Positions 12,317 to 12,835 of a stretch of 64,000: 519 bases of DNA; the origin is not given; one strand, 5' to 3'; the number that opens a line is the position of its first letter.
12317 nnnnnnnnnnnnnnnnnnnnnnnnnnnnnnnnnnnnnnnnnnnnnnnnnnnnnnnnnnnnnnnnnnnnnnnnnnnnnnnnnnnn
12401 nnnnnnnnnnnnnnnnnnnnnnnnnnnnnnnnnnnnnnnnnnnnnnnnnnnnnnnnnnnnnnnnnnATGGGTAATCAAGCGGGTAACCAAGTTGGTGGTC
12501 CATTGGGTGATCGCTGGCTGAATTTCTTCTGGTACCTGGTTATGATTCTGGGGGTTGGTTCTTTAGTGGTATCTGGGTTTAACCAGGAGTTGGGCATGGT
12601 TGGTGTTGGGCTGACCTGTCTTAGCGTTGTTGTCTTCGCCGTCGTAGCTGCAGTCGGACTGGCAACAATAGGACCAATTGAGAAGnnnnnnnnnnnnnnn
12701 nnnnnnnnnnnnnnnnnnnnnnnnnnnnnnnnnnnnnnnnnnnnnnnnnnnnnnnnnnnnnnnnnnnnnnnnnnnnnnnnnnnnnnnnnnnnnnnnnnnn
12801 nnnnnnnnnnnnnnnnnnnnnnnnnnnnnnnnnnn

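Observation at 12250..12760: Glycine T-box leader followed by a strongly translated 73-aa membrane peptide and a 13-bp hairpin before glyS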

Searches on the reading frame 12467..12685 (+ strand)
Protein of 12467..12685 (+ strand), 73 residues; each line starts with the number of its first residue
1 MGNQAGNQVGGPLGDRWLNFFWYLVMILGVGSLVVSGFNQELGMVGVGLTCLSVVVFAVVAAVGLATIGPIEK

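Call 8: find_homologous_proteins(query=window:12467-12685:+, max_evalue=0.01)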
Query seq(73 aa) (73 aa): 3 proteins with E <= 0.01 among 9 candidates.
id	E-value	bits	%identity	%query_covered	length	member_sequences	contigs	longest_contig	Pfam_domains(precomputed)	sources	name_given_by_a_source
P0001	1.0e-38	148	100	100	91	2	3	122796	-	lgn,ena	-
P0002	1.4e-28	116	84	93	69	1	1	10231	-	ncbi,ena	-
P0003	1.4e-21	94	72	92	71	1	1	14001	-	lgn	-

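Call 12: find_encoding_contigs(protein=P0002, flank=5000, max_places=4)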
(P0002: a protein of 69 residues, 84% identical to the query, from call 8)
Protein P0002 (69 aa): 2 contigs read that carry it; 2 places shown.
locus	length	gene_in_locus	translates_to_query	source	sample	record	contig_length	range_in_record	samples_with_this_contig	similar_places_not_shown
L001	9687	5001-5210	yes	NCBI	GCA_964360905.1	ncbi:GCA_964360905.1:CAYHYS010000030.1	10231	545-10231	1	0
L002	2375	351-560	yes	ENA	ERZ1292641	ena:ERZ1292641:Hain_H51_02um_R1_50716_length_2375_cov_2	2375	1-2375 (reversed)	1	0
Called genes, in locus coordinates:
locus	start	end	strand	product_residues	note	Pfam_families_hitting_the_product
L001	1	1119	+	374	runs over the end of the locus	PF00534:Glycos_transf_1, PF13692:Glyco_trans_1_4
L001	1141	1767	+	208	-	PF02397:Bac_transf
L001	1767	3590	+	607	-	PF13196:DUF4012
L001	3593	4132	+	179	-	PF11967:RecO_N, PF02565:RecO_C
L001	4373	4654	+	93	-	-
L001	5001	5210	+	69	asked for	-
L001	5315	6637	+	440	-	PF00587:tRNA-synt_2b (weak), PF03129:HGTP_anticodon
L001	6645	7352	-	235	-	PF01255:Prenyltransf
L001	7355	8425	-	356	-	PF00348:polyprenyl_synt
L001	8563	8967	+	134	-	PF02381:MraZ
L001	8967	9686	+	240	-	?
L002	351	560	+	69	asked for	-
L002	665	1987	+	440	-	PF00587:tRNA-synt_2b (weak), PF03129:HGTP_anticodon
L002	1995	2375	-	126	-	?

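Call 13: find_encoding_contigs(protein=P0003, flank=5000, max_places=4)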
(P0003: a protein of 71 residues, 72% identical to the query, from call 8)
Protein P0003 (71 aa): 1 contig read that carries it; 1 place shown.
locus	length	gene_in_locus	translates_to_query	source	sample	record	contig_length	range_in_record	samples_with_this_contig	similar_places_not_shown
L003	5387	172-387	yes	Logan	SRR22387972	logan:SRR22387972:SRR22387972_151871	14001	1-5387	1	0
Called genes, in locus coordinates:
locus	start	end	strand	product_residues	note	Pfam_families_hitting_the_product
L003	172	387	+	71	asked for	-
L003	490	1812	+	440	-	PF03129:HGTP_anticodon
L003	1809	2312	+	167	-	-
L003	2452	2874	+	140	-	PF02381:MraZ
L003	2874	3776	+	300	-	PF01795:Methyltransf_5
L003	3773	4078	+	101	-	-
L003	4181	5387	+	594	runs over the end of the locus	PF03717:PBP_dimer, PF00905:Transpeptidase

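Call 40: search_protein_families(library=pfam, max_evalue=1, proteins=[window:12467-12685:+])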
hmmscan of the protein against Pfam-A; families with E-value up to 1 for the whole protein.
seq(73 aa): 0 families

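Call 56: search_protein_representatives(alignment_id=A3)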
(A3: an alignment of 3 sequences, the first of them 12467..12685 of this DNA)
Query: 3 sequences, 69 profile positions. Proteins with E-value up to 0.001 (for the whole library): 2; up to 1e-10: 1; up to 1e-30: 1. The best 2 are listed.
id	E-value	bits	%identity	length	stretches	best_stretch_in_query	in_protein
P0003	8.7e-39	147.6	-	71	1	1-69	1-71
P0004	9.3e-10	54.6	-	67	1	9-63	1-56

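Call 58: find_encoding_contigs(protein=P0004, flank=3000, max_places=4)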
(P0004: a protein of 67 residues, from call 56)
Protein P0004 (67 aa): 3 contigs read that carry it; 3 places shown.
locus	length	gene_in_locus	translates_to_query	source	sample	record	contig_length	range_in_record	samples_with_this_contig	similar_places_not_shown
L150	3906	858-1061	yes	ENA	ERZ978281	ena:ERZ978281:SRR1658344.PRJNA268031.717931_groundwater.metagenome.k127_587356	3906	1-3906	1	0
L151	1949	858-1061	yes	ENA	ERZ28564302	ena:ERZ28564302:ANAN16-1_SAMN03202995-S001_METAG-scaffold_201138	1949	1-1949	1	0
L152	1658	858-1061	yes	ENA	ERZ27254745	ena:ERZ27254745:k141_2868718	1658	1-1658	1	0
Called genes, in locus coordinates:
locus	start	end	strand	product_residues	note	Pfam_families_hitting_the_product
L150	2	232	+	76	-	?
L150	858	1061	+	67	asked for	-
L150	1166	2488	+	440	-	PF00587:tRNA-synt_2b (weak), PF03129:HGTP_anticodon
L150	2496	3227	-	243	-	PF01255:Prenyltransf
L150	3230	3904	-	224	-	?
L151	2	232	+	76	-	?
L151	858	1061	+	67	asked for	-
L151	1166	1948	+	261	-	?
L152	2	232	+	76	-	?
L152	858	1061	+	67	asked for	-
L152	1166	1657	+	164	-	?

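Call 65: search_protein_families(library=ncbifam, max_evalue=1, proteins=[window:12467-12685:+])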
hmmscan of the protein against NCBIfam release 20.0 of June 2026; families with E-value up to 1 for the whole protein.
seq(73 aa): 1 family
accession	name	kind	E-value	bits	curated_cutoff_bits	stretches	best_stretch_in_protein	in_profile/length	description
NF033634.1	SLATT_1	domain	0.27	11.2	41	1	16-63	22-68/132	SLATT domain-containing protein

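Call 73: search_protein_families(library=padloc, max_evalue=0.1, proteins=[window:12467-12685:+])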
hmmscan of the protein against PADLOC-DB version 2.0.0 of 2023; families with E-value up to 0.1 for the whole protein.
seq(73 aa): 0 families

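Call 74: search_protein_families(library=phrogs, max_evalue=0.1, proteins=[window:12467-12685:+])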
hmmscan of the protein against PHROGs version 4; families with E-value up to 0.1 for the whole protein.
seq(73 aa): 0 families

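Call 76: predict_structure(alignment_id=A3)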
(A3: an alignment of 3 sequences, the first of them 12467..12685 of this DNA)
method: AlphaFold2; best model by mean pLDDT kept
length: 73 residues; sequences in the alignment: 3
mean_pLDDT: 66.0   pTM: 0.42
mean pLDDT of the five models: 66.0, 65.9, 65.5, 64.1, 64.0
residues with pLDDT >= 90: 0; 70-90: 35; 50-70: 30; < 50: 8
segments of 3 or more residues with pLDDT < 50: 1-3
pLDDT, mean of each block of 10 residues (from residue 1): 49 67 77 71 70 75 60 43
secondary structure, 60 per line:
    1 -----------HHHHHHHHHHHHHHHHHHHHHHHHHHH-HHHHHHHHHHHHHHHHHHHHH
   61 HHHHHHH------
elements in order: H12-38 H40-67
